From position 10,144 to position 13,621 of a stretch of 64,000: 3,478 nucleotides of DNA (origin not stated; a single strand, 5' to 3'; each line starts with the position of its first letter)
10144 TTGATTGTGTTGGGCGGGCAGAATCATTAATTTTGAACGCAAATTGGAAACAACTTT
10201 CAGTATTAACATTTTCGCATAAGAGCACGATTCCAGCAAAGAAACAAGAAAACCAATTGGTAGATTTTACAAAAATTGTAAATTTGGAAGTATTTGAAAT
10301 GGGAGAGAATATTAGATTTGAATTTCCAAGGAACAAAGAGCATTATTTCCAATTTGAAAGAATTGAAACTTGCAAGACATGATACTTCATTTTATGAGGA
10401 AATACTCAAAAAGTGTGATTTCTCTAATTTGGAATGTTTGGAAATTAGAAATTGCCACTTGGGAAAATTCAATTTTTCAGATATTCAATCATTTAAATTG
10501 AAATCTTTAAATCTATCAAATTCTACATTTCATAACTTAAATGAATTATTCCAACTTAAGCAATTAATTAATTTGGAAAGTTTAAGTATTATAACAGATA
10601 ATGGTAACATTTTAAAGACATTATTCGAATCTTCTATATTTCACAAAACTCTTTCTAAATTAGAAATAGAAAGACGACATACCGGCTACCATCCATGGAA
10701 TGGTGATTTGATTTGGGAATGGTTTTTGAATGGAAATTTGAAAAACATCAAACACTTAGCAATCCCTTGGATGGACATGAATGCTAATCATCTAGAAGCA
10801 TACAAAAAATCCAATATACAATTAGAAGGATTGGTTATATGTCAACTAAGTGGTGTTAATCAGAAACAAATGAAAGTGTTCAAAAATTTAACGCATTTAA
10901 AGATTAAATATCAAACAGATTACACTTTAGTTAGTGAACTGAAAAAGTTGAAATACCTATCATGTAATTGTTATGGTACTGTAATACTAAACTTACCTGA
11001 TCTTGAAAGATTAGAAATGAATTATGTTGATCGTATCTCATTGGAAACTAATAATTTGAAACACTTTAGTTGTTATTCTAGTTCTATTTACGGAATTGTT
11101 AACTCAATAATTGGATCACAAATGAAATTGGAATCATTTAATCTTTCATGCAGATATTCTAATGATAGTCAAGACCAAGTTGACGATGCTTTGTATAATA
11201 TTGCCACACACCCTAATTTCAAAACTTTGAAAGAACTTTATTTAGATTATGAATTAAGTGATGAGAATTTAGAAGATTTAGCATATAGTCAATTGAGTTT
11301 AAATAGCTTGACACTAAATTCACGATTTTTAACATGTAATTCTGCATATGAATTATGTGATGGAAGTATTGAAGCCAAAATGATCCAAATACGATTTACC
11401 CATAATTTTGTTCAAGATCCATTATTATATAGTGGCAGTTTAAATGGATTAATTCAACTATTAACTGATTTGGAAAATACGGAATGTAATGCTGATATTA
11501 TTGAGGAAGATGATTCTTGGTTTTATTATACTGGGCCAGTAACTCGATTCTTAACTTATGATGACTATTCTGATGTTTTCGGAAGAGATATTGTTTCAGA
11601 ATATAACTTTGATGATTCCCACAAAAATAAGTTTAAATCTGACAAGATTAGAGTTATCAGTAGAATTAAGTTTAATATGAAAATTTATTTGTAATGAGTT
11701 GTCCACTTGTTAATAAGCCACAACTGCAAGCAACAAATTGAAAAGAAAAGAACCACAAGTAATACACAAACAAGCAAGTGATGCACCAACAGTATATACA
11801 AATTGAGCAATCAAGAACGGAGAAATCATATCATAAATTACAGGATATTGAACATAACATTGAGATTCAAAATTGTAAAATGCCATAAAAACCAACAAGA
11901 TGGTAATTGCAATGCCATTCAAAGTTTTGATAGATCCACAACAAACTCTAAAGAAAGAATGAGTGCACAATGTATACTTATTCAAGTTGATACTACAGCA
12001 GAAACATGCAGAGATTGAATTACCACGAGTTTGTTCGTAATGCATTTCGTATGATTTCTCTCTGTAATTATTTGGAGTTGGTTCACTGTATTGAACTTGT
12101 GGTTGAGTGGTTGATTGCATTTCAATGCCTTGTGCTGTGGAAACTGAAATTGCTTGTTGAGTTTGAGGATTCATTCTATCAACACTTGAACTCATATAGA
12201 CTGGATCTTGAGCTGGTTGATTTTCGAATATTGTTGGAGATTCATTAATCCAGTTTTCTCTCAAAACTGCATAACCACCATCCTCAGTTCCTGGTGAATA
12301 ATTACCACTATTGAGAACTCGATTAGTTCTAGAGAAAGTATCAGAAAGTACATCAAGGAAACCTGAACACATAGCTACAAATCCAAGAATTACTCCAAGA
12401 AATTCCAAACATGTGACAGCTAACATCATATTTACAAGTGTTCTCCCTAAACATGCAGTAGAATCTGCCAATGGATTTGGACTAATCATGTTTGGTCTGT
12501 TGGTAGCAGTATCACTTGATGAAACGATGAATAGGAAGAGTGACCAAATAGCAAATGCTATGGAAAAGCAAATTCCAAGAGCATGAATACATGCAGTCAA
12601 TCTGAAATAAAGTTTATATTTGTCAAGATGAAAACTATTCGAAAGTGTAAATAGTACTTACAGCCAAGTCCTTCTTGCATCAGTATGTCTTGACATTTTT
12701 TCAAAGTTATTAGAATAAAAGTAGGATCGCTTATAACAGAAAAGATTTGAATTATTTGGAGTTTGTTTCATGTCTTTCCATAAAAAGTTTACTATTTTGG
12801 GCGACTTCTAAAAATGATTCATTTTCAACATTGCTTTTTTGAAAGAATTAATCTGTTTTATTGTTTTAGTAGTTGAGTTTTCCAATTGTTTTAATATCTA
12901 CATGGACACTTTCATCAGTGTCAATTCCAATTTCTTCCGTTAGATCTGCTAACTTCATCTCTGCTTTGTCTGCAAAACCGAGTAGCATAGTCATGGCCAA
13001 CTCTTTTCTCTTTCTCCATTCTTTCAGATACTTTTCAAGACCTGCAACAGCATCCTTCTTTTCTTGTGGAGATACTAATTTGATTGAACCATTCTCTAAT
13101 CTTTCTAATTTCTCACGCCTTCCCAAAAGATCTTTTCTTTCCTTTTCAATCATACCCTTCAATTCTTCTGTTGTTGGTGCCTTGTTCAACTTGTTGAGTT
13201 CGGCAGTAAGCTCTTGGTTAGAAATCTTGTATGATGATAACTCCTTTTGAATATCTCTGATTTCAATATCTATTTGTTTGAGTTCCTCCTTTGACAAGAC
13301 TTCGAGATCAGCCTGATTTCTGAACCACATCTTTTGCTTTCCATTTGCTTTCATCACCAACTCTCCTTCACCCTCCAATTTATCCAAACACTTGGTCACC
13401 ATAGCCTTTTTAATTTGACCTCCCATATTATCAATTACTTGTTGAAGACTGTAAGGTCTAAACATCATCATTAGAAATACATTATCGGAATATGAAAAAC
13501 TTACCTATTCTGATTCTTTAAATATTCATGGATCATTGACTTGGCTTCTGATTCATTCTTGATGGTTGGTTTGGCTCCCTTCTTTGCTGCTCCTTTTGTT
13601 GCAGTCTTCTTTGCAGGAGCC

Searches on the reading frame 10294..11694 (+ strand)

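Call 51: search_protein_families(library=pfam, proteins=[window:10294-11694:+], max_evalue=0.01)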
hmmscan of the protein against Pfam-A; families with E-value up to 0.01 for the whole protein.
window:10294-11694:+ (466 aa): 1 family
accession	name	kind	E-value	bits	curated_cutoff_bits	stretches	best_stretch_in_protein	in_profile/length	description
PF01561.21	Hanta_Gc_N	-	0.0019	17.8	25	0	150-208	263-322/338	Hantavirus glycoprotein Gc, N-terminal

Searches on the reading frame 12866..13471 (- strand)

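Call 51: search_protein_families(library=pfam, proteins=[window:12866-13471:-], max_evalue=0.01)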
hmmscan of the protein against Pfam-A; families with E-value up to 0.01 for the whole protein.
window:12866-13471:- (201 aa): 2 families
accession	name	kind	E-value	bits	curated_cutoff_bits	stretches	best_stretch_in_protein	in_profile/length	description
PF07106.19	TBPIP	-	1.6e-12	47.6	22.8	1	4-50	14-60/62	TBPIP/Hop2 winged helix domain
PF18517.6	LZ3wCH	-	2.9e-09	37.2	26.1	1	133-189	1-54/55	Leucine zipper with capping helix domain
